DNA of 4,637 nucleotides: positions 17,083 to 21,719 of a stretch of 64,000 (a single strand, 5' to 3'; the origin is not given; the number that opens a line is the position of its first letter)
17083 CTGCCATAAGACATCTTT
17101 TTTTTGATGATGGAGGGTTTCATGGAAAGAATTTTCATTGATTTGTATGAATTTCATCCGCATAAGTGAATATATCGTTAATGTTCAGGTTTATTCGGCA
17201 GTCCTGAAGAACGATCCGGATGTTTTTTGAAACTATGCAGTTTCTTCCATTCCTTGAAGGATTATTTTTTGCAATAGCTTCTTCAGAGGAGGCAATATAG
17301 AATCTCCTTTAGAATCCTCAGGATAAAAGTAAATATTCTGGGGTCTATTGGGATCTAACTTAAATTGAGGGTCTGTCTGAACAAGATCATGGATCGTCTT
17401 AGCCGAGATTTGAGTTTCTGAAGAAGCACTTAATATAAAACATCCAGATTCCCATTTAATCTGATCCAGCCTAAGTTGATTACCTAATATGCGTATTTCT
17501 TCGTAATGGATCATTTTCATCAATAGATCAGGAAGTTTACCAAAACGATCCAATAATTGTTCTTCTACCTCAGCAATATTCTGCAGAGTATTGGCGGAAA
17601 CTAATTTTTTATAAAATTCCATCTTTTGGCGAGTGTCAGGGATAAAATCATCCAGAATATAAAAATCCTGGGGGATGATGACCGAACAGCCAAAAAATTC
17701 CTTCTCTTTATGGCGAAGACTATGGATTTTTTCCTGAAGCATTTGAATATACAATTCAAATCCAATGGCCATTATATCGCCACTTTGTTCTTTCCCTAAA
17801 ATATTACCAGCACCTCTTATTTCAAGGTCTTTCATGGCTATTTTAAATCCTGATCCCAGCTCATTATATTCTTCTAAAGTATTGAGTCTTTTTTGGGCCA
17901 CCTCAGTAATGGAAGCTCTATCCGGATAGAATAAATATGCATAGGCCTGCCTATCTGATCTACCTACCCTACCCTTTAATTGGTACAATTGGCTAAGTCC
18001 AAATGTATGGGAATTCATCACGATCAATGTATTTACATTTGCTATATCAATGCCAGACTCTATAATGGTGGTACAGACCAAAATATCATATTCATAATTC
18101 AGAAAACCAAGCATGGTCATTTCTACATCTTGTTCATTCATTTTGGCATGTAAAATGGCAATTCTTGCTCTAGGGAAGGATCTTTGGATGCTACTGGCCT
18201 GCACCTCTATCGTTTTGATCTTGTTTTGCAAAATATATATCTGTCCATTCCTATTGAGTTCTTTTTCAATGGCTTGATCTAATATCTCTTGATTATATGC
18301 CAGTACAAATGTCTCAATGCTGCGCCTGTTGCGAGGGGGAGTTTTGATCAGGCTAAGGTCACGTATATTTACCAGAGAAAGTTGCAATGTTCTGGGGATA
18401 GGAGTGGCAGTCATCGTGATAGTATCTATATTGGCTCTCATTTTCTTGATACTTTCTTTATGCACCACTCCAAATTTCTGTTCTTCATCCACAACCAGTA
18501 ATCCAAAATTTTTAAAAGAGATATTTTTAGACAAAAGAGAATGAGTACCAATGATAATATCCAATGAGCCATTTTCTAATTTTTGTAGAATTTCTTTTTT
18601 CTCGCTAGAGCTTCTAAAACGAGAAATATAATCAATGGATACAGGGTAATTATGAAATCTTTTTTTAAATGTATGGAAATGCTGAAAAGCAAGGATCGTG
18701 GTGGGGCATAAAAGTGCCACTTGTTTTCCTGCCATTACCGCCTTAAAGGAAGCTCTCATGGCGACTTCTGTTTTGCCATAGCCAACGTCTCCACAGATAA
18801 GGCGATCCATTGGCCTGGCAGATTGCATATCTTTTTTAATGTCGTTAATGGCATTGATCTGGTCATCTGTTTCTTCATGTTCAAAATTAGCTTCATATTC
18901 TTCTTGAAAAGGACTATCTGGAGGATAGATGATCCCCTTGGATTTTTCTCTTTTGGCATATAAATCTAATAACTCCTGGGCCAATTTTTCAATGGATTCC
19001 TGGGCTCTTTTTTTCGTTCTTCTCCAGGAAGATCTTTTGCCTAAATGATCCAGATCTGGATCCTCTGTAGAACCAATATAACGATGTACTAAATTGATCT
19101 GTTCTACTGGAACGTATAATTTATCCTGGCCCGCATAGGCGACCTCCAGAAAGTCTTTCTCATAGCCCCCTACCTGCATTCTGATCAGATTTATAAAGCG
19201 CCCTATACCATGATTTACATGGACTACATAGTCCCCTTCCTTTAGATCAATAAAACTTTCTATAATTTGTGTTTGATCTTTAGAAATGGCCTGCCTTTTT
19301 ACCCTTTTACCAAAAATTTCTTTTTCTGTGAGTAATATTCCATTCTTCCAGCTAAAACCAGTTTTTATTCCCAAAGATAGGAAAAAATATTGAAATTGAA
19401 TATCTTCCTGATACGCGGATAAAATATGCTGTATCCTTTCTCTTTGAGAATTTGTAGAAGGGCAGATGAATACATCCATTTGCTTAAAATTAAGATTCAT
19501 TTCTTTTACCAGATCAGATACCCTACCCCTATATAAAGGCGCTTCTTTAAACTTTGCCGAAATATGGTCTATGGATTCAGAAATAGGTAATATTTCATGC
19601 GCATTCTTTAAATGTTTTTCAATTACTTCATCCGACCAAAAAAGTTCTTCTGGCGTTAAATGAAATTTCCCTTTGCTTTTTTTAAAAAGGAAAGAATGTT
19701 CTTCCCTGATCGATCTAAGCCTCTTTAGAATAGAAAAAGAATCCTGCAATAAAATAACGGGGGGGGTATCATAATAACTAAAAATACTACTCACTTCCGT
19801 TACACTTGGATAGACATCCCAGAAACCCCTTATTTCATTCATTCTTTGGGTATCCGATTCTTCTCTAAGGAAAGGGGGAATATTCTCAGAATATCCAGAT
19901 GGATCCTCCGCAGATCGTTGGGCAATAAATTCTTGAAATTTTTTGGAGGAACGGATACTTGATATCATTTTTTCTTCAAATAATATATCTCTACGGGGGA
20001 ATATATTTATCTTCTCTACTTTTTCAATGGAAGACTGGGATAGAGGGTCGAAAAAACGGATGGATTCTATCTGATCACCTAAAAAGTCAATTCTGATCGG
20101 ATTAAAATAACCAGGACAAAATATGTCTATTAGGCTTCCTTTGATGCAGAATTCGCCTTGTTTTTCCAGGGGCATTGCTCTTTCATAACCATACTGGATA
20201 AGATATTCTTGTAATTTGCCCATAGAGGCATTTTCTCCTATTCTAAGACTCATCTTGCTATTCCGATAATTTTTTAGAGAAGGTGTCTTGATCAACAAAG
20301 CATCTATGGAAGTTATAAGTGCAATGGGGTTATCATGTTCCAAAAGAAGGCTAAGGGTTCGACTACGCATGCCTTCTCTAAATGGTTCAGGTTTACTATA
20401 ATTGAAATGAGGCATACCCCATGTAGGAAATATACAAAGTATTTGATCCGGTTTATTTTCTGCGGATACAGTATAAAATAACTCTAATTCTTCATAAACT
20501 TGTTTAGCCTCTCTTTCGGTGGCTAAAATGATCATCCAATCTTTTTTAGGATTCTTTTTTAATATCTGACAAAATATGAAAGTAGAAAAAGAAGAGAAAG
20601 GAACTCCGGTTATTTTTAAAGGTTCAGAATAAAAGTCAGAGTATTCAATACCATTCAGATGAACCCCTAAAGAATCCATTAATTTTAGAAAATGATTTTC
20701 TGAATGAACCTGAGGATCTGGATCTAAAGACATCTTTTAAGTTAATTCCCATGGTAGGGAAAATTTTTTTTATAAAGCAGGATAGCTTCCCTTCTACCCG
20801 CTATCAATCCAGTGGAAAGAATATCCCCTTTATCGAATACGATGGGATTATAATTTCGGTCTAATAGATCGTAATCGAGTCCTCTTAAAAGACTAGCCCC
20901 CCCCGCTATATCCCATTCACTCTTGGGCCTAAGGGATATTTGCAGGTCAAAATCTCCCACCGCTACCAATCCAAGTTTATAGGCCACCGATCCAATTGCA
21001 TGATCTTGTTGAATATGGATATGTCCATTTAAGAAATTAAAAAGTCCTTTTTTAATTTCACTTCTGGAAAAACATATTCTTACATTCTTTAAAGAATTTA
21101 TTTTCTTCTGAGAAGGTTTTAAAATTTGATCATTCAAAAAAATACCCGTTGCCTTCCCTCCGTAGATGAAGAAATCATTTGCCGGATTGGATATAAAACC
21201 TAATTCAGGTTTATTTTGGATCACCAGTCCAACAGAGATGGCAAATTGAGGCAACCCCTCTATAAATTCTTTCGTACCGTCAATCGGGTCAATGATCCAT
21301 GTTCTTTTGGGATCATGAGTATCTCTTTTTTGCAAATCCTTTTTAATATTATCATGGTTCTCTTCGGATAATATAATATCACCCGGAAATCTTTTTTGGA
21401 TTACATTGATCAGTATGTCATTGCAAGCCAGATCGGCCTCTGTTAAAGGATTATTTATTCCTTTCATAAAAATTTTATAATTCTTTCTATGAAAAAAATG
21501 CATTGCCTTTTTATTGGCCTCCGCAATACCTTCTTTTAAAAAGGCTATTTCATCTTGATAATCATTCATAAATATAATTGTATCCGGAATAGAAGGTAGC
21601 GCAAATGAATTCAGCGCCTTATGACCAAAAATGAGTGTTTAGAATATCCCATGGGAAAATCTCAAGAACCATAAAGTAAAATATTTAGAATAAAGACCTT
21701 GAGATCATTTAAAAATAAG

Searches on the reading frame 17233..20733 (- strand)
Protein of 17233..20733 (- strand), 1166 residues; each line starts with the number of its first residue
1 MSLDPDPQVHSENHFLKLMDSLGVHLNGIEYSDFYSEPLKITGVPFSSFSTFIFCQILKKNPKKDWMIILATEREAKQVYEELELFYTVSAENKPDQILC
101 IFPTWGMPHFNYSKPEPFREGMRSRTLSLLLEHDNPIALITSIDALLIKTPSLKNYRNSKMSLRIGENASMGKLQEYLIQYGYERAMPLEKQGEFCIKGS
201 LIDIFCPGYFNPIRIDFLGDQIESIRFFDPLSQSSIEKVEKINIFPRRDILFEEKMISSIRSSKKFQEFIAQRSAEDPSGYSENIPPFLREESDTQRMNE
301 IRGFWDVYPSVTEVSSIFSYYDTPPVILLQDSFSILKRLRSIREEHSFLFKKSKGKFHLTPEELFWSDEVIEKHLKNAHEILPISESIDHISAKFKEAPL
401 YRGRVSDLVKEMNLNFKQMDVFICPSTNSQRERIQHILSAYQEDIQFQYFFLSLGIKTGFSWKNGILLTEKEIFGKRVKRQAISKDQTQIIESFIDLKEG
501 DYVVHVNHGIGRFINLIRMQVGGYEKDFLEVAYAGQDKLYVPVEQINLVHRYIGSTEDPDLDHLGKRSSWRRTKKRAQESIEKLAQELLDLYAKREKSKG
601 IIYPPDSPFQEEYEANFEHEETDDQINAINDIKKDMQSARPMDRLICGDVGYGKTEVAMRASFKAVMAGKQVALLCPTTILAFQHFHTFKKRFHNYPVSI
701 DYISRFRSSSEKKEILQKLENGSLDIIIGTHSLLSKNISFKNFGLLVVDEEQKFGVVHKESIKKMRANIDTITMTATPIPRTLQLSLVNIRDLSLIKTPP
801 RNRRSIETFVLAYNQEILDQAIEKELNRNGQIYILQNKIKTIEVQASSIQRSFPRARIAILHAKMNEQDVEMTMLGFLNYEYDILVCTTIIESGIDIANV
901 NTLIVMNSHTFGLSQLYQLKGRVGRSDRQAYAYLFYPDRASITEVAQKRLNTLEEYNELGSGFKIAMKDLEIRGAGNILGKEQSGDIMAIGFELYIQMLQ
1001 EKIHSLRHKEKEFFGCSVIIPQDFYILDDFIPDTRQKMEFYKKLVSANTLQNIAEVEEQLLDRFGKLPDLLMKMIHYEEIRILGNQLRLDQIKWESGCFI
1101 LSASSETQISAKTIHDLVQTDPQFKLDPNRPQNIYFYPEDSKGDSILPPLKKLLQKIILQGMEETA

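Call 19: search_protein_families(library=ncbifam, proteins=[window:17233-20733:-], max_evalue=0.00001)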
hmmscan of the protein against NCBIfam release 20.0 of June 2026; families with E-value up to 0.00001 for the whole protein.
window:17233-20733:- (1166 aa): 29 families (the best 25 are shown)
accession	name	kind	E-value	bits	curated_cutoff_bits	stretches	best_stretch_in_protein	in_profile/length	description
TIGR00580.2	mfd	equivalog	0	1016.6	800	1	178-1093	1-907/907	transcription-repair coupling factor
NF007966.0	PRK10689.1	equivalog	1.8e-213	711.5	1329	2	462-1136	438-1121/1148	transcription-repair coupling factor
NF008168.0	PRK10917.2-2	equivalog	1.7e-112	377.2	718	1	592-986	335-737/795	ATP-dependent DNA helicase RecG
NF008165.0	PRK10917.1-3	equivalog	4.5e-111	372.5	711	1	594-986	238-634/692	ATP-dependent DNA helicase RecG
TIGR00643.1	recG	equivalog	9.6e-110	368.1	659.4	1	594-987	209-607/629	ATP-dependent DNA helicase RecG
NF008170.0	PRK10917.2-4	equivalog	3.4e-94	316.4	975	1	594-985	374-769/826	ATP-dependent DNA helicase RecG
NF008163.0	PRK10917.1-1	equivalog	1.2e-88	298.2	796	1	582-987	228-643/692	ATP-dependent DNA helicase RecG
NF008164.0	PRK10917.1-2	equivalog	1.4e-88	298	785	1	592-985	248-644/704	ATP-dependent DNA helicase RecG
NF008166.0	PRK10917.1-4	equivalog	4.4e-79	266.3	864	1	568-988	222-657/705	ATP-dependent DNA helicase RecG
NF008167.0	PRK10917.2-1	equivalog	1.3e-70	238.5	995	1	610-990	274-690/744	ATP-dependent DNA helicase RecG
NF008169.0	PRK10917.2-3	equivalog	1.1e-60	205.8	555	1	592-987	203-583/610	ATP-dependent DNA helicase RecG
NF003673.1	PRK05298.1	equivalog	1.6e-21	76.4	743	1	121-258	118-254/653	excinuclease ABC subunit UvrB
TIGR00595.1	priA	equivalog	2.1e-20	72.8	230.35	1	645-754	1-105/509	replication restart helicase PriA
NF004066.1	PRK05580.1-3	equivalog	1.7e-19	69.6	813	1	610-752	242-377/788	primosomal protein N'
TIGR00631.1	uvrb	equivalog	1.8e-19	69.4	750.1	1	121-260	118-257/658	excinuclease ABC subunit UvrB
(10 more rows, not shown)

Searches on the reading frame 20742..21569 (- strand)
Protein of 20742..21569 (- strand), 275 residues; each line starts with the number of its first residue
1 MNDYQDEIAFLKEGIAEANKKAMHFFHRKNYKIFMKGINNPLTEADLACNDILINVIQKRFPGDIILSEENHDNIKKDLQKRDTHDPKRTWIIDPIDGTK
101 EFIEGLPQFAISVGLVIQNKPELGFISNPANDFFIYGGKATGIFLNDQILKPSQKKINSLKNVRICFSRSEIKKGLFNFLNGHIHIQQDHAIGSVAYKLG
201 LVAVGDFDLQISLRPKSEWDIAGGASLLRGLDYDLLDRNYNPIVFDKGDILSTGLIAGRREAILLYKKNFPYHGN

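Call 51: search_protein_families(library=pfam, proteins=[window:20742-21569:-], max_evalue=0.001)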
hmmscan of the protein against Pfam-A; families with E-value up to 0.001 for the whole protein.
window:20742-21569:- (275 aa): 1 family
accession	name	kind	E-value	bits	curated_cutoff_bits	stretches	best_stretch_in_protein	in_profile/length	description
PF00459.30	Inositol_P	-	2.8e-43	148.8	27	1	17-258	15-253/271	Inositol monophosphatase family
